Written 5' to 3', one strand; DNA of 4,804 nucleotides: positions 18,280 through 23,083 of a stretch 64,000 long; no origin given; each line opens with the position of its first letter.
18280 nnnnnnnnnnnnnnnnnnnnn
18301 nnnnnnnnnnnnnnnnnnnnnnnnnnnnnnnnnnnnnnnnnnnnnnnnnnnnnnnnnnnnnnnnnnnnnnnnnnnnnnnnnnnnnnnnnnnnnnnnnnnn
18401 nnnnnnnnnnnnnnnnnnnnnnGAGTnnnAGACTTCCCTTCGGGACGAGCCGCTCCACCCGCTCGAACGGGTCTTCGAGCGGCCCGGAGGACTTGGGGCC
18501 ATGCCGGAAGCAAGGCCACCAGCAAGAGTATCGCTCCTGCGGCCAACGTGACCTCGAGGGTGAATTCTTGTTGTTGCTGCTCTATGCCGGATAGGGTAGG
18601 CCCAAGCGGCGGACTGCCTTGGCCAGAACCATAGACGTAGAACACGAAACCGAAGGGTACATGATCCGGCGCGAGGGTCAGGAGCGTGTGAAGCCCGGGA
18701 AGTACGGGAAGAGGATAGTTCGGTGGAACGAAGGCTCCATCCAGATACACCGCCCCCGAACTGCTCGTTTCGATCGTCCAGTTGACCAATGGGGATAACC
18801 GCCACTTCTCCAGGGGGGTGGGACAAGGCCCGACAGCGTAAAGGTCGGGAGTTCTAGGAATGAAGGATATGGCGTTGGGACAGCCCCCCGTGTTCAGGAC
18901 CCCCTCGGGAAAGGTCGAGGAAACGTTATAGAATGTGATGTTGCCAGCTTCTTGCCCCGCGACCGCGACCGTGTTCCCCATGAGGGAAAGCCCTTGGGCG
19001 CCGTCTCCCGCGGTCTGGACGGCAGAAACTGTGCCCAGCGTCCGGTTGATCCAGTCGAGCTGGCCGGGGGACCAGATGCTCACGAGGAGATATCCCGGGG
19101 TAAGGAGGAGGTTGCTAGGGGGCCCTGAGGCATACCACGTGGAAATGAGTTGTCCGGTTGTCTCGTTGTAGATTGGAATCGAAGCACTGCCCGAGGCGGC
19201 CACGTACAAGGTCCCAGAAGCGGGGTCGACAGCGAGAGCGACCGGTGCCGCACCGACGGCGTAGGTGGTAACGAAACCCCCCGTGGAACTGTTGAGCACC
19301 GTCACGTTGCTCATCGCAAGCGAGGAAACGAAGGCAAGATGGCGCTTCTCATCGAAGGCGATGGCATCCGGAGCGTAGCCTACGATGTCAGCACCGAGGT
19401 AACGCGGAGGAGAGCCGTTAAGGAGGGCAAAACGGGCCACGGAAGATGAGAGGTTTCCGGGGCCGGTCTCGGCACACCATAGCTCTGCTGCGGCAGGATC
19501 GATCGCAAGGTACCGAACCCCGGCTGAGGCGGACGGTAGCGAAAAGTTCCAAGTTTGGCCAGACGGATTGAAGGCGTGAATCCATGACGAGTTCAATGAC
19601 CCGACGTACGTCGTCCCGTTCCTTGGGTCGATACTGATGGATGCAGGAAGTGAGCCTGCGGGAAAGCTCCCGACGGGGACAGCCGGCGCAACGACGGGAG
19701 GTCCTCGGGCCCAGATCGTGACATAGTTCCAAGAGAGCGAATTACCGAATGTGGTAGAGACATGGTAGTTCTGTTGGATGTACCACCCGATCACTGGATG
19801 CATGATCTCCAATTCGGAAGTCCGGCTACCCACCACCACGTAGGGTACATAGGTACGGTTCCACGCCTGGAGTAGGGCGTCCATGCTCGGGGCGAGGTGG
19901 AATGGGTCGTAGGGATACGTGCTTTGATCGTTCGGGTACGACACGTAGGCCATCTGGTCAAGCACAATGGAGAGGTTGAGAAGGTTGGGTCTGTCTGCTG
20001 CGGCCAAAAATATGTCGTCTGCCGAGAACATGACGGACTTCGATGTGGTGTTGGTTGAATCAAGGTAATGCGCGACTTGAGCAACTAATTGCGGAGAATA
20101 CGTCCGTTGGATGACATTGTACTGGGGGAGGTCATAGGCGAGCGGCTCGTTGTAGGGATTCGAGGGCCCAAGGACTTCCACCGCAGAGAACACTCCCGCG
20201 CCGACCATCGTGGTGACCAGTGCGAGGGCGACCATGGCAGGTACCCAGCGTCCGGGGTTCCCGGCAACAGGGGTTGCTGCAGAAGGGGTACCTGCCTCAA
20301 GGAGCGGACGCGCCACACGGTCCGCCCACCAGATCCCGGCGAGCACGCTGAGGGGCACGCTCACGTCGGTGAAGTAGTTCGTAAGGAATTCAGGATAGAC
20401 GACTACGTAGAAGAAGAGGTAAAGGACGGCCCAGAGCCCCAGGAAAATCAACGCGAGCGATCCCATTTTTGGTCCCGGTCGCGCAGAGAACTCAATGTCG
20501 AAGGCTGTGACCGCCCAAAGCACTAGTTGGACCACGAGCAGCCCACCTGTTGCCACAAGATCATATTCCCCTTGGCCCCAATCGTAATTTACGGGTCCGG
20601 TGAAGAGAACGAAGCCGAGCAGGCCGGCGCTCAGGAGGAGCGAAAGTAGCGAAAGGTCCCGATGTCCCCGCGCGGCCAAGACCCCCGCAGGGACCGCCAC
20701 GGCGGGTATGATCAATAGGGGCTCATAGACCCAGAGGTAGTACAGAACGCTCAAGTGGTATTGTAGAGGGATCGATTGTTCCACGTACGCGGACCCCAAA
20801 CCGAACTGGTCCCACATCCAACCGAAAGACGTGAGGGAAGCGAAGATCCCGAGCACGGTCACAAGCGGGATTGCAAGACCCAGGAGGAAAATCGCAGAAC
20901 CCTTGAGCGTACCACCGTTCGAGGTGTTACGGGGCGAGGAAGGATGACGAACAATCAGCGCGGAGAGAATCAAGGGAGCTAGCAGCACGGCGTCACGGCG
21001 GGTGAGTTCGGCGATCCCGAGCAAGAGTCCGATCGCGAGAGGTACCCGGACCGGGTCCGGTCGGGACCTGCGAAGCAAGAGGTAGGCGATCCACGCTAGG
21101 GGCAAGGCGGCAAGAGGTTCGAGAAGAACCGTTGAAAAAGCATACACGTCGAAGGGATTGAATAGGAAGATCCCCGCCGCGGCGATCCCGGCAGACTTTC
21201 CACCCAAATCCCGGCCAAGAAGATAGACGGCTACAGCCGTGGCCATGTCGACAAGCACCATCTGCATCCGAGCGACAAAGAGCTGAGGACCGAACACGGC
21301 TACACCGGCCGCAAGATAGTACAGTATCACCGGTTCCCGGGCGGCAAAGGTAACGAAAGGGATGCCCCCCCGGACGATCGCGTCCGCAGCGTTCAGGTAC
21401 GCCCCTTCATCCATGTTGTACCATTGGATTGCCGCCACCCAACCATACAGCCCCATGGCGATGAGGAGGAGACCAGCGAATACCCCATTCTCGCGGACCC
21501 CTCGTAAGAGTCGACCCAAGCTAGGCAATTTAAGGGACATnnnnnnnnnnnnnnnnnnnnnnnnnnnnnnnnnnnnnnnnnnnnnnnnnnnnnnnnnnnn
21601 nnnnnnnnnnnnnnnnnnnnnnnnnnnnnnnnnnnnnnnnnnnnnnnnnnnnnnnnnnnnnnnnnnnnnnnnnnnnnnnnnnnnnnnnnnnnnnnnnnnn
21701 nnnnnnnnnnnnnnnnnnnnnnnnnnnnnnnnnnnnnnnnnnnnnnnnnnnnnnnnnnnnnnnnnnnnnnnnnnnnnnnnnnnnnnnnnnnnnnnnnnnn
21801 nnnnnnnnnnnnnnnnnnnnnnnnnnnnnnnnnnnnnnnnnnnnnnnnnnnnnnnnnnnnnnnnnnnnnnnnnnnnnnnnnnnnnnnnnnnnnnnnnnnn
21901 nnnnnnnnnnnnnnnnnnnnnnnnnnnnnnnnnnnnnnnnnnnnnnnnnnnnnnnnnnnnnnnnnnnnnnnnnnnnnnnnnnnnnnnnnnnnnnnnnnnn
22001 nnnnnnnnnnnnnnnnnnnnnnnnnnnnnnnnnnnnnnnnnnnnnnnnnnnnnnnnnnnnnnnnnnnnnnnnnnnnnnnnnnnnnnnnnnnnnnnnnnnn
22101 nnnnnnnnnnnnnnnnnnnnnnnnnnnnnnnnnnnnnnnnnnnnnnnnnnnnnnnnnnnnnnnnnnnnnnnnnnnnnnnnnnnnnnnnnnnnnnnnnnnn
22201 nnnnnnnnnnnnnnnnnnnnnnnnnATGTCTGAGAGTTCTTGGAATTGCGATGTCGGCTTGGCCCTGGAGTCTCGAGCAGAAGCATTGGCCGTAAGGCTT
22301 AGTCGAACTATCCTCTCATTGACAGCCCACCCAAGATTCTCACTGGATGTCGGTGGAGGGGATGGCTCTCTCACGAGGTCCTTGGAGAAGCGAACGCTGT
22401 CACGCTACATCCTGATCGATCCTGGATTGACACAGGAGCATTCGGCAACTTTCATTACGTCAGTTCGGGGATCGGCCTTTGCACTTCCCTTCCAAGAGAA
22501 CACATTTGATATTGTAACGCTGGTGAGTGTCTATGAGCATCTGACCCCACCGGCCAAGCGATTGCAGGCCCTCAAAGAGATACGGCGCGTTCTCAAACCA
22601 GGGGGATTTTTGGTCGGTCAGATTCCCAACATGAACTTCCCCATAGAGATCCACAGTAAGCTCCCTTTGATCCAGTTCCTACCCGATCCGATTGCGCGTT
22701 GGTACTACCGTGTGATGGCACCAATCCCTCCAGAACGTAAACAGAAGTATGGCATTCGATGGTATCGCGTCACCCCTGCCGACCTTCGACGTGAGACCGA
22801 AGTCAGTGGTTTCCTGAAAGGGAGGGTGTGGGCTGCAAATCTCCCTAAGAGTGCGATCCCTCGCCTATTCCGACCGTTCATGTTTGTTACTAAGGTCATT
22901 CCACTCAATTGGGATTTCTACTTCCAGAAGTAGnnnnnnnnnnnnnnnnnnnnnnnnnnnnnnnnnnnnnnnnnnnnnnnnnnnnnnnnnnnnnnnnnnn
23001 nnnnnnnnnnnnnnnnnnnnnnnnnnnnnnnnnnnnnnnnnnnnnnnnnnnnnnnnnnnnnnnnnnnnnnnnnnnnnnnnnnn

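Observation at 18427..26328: Two paralogous GT-C / beta-propeller / TM fusion proteins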

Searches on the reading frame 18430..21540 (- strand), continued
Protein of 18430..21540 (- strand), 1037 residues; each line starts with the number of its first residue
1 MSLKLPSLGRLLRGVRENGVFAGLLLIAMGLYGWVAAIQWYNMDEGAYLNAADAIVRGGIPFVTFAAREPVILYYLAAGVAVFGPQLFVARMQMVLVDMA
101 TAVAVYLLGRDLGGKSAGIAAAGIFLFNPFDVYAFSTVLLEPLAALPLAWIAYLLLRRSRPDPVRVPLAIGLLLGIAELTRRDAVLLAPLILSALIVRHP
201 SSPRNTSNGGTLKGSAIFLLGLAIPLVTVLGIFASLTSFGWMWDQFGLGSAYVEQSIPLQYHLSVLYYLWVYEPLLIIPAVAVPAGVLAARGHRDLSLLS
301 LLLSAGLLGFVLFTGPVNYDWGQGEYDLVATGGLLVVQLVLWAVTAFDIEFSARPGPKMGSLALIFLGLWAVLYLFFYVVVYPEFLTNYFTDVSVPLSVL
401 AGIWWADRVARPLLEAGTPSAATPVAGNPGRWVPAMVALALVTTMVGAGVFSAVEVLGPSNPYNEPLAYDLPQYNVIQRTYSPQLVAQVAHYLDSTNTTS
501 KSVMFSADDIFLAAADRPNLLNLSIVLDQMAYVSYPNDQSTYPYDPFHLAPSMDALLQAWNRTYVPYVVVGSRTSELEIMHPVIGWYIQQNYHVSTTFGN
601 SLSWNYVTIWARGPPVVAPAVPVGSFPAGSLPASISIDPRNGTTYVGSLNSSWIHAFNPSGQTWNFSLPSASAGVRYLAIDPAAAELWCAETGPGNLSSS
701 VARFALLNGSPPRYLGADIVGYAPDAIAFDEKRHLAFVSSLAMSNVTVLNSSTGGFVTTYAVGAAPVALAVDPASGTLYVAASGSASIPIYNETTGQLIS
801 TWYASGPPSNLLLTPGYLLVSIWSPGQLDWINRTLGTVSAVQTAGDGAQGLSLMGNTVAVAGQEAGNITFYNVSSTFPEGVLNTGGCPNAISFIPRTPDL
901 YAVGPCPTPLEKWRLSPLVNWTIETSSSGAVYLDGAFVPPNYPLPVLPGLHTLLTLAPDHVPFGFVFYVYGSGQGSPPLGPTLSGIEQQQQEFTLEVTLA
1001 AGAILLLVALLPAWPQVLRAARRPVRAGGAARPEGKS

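Call 66: list_cluster_members(proteins=[P0041, P0042, P0044, P0046, P0049, P0050, P0060, P0081, P0112, P0007])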
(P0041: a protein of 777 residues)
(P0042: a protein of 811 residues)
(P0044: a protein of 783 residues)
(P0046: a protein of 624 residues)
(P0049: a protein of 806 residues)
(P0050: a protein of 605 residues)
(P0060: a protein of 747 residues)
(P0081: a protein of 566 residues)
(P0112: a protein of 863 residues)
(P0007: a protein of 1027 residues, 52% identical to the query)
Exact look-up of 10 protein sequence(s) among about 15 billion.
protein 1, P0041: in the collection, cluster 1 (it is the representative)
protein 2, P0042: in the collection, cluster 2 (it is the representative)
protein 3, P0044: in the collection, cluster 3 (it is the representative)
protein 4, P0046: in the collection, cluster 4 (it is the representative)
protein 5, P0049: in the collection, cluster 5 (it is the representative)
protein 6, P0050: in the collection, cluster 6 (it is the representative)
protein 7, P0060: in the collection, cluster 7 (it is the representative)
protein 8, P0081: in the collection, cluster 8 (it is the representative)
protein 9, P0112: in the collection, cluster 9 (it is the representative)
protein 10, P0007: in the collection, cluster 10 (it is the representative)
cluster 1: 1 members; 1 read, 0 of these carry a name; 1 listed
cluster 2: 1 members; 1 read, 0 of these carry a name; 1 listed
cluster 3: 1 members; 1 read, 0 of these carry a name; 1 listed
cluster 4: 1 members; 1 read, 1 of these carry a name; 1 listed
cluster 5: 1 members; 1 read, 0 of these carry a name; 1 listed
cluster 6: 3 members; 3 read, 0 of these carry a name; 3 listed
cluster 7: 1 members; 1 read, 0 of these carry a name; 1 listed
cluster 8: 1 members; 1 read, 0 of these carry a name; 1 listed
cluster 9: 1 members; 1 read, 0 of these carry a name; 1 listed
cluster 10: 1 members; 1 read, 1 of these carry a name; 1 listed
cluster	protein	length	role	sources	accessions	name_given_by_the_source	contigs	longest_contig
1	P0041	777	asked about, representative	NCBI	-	-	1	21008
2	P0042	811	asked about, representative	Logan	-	-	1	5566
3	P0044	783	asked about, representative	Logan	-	-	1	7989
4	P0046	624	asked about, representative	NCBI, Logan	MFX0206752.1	MAG: ArnT family glycosyltransferase [Candidatus Hodarchaeota archaeon]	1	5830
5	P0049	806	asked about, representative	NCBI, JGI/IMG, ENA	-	-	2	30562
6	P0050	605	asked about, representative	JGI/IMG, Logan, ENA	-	-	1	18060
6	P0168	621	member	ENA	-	-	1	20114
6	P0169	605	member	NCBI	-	-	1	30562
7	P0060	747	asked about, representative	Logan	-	-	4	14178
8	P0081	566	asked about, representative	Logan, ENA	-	-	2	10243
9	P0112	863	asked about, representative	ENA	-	-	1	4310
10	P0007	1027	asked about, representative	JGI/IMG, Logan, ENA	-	4-amino-4-deoxy-L-arabinose transferase-like glycosyltransferase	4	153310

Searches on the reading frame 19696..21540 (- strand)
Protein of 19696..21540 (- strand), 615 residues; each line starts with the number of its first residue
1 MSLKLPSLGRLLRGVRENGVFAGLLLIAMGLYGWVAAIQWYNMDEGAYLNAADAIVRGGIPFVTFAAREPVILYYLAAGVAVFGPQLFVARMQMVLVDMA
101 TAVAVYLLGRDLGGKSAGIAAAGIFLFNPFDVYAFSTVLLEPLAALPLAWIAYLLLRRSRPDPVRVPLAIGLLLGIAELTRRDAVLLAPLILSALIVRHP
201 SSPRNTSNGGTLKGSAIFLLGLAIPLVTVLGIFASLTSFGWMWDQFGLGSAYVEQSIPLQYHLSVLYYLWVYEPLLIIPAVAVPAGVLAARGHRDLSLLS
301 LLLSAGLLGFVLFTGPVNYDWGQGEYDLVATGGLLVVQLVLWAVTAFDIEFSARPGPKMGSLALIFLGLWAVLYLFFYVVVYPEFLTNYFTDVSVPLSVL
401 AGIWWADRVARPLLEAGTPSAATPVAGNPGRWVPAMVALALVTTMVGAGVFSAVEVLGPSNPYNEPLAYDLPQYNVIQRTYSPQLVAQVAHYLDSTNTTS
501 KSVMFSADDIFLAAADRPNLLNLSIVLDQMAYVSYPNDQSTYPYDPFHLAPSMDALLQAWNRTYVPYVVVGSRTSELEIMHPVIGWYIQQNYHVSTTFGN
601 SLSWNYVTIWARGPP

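Call 56: predict_structure(alignment_id=A2)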
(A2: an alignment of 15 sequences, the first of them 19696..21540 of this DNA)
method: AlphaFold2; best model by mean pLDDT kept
length: 615 residues; sequences in the alignment: 15
mean_pLDDT: 80.0   pTM: 0.85
mean pLDDT of the five models: 80.0, 79.8, 79.6, 76.5, 76.5
residues with pLDDT >= 90: 166; 70-90: 328; 50-70: 92; < 50: 29
segments of 3 or more residues with pLDDT < 50: 1-4, 321-328, 419-429
pLDDT, mean of each block of 10 residues (from residue 1): 58 80 93 89 82 80 59 89 90 94 96 91 88 84 92 89 88 94 90 85 53 87 91 78 66 63 78 81 85 87 85 69 48 72 80 73 92 89 76 90 81 57 46 70 78 73 64 58 89 90 88 87 70 80 67 86 92 88 91 92 84 79
secondary structure, 60 per line:
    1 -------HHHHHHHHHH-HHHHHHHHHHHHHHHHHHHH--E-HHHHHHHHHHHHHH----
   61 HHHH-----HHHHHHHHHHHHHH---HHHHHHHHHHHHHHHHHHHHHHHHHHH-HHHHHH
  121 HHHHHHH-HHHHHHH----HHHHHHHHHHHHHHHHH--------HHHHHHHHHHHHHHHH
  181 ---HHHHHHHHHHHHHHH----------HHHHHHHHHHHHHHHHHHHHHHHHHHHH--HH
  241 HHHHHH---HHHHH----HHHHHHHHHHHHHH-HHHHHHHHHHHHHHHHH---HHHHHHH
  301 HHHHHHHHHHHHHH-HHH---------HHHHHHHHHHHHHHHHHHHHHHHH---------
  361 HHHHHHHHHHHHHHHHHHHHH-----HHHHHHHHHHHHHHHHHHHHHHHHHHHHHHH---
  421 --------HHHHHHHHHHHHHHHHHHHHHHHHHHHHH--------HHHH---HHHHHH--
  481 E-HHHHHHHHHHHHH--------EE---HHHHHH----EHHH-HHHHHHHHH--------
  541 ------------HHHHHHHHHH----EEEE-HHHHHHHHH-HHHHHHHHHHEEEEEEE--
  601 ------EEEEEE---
elements in order: H8-17 H19-38 H43-56 H61-64 H70-83 H87-113 H115-127 H129-135 H140-156 H165-180 H184-198 H209-236 H239-246 H250-254 H259-272 H274-290 H294-314 H328-351 H361-381 H387-417 H429-457 H466-469 H473-478 H483-495 H509-514 H524-532 H553-562 E567-570 H572-580 H582-591 E592-598 E607-612

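Call 58: fold_search(model_id=the predicted structure, library=pdb)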
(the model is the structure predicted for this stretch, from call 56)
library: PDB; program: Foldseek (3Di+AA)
matches with E <= 10: 497; with E <= 0.001: 21
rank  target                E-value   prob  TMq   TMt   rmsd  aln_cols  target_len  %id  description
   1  5f15                  2.2e-08  1.00  0.54  0.60  13.2       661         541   14  Crystal Structure of ArnT from Cupriavidus metallidurans bound to Undecaprenyl phosphate (released 2016-02-17)
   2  9n9j_I                2.9e-08  1.00  0.48  0.43  15.6       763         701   12  Structure of a GRP94 folding intermediate engaged with a CCDC134- and FKBP11-bound secretory translocon (released 2025-11-19)
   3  6s7t_A                7.4e-08  1.00  0.47  0.42  13.9       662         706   14  Cryo-EM structure of human oligosaccharyltransferase complex OST-B (released 2019-12-18)
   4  7e9s_A                8.7e-08  1.00  0.40  0.31  15.8       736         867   14  Archaeal oligosaccharyltransferase AglB from Archaeoglobus fulgidus in complex with an inhibitory peptide and a dolich (released 2021-09-08)
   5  8b6l_I                1.1e-07  1.00  0.46  0.42  14.5       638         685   13  Subtomogram average of the human Sec61-TRAP-OSTA-translocon (released 2022-12-07)
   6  8age_A                2.3e-07  1.00  0.47  0.46  12.4       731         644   11  Structure of yeast oligosaccharylransferase complex with acceptor peptide bound (released 2022-12-07)
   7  3wak                  3.2e-07  1.00  0.40  0.31  17.3       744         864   12  Crystal structure of the Archaeoglobus fulgidus oligosaccharyltransferase (O29867_ARCFU) in the apo form (released 2013-10-30)
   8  5ezm                  3.6e-07  1.00  0.52  0.59  13.3       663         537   15  Crystal Structure of ArnT from Cupriavidus metallidurans in the apo state (released 2016-02-17)
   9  6s7o_A                4.3e-07  1.00  0.47  0.45  13.2       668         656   12  Cryo-EM structure of human oligosaccharyltransferase complex OST-A (released 2019-12-18)
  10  5gmy_A                6.4e-07  1.00  0.40  0.31  14.8       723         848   13  Crystal structure of the Archaeoglobus fulgidus oligosaccharyltransferase (O29867_ARCFU) tethered with an acceptor pep (released 2017-02-01)
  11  8agc_A                9.2e-07  1.00  0.49  0.44  13.7       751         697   12  Structure of yeast oligosaccharylransferase complex with lipid-linked oligosaccharide and non-acceptor peptide bound (released 2022-12-07)
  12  8pn9_A                1.2e-06  1.00  0.46  0.44  13.4       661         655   12  Structure of human oligosaccharyltransferase OST-A complex bound to NGI-1 (released 2024-05-08)
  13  8agb_A                2.3e-06  1.00  0.48  0.46  14.5       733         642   11  Structure of yeast oligosaccharylransferase complex with lipid-linked oligosaccharide bound (released 2022-12-07)
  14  3waj                  2.3e-06  1.00  0.41  0.33  15.2       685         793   12  Crystal structure of the Archaeoglobus fulgidus oligosaccharyltransferase (O29867_ARCFU) complex with Zn and sulfate (released 2013-10-30)
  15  6ftg_5                3.0e-06  1.00  0.47  0.45  14.1       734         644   12  Subtomogram average of OST-containing ribosome-translocon complexes from canine rough microsomal membranes (released 2018-03-21)
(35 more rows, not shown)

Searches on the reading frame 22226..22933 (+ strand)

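Call 17: search_protein_families(library=pfam, proteins=[window:22226-22933:+], max_evalue=0.01)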
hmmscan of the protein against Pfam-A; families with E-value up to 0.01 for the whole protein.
window:22226-22933:+ (235 aa): 6 families
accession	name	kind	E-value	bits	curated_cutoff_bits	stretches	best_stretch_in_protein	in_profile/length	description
PF08241.18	Methyltransf_11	-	5.4e-17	62.7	21.2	1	40-130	1-94/95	Methyltransferase domain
PF13649.12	Methyltransf_25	-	3.7e-13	50.4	27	1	40-127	2-97/97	Methyltransferase domain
PF13489.12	Methyltransf_23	-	1.4e-11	44.8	27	1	38-162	25-135/164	Methyltransferase domain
PF08242.18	Methyltransf_12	-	7.1e-11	43.1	30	1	40-129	1-98/98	Methyltransferase domain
PF01209.24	Ubie_methyltran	-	7.7e-08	32.4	20.1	1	71-130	94-150/233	ubiE/COQ5 methyltransferase family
PF13847.12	Methyltransf_31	-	1.2e-05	25.5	27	1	72-135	51-113/145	Methyltransferase domain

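Call 53: search_protein_families(library=ncbifam, proteins=[window:22226-22933:+], max_evalue=0.001)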
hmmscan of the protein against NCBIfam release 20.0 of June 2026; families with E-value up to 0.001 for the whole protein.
window:22226-22933:+ (235 aa): 18 families
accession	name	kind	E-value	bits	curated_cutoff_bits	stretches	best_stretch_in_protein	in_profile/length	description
NF045667.1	MTase_DVU1556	equivalog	9.5e-10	38.3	155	1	40-130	27-118/213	DVU_1556 family methyltransferase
NF001243.0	PRK00216.1-4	equivalog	8.7e-08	31.8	235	1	70-130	93-150/237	demethylmenaquinone methyltransferase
TIGR01934.1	MenG_MenH_UbiE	subfamily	1.9e-07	30.6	158.35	1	39-130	43-140/223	ubiquinone/menaquinone biosynthesis methyltransferase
TIGR02752.1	MenG_heptapren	equivalog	3.2e-07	30.1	419.85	1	70-130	91-148/231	demethylmenaquinone methyltransferase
NF001240.0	PRK00216.1-1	equivalog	9.5e-07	28.1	378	1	76-130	116-167/251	bifunctional demethylmenaquinone methyltransferase/2-methoxy-6-polyprenyl-1,4-benzoquinol methylase UbiE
NF045823.1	PthPhpthDimycoMt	equivalog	1.2e-06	27.9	300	1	42-130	77-165/256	phthiotriol/phenolphthiotriol dimycocerosates methyltransferase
NF001241.0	PRK00216.1-2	equivalog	1.9e-06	27.7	327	1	73-130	92-146/231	demethylmenaquinone methyltransferase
NF038099.1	AsSugarArsM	exception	1.9e-06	27.3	400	1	73-140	114-180/321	arsenosugar biosynthesis arsenite methyltransferase ArsM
NF004452.0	PRK05785.1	equivalog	3.7e-06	26.6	207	1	27-122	43-136/228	hypothetical protein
NF001244.0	PRK00216.1-5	equivalog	5e-06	26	216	1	38-130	51-152/236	bifunctional demethylmenaquinone methyltransferase/2-methoxy-6-polyprenyl-1,4-benzoquinol methylase UbiE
NF045825.1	FAmtase_mtf2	equivalog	1.1e-05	24.8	400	1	43-130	70-157/248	fatty-acid O-methyltransferase Mtf2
NF052510.1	methyltran_MpqE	exception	1.2e-05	24.8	335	1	69-130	92-150/234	methyl-plastoquinone biosynthesis methyltransferase MpqE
NF041537.1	ArsM_AhpD_UU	exception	1.5e-05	24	510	1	77-130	129-179/345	arsenite methyltransferase/AhpD domain selenoprotein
NF047649.1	MTase_UXPK_star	exception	3.2e-05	23.1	460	1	82-130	135-180/283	methyltransferase/UXPK-star double selenoprotein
NF043040.1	corrin_prot_MT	hypoth_equivalog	7e-05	22.3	180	0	89-130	106-146/216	corrinoid protein-associated methyltransferase CpaM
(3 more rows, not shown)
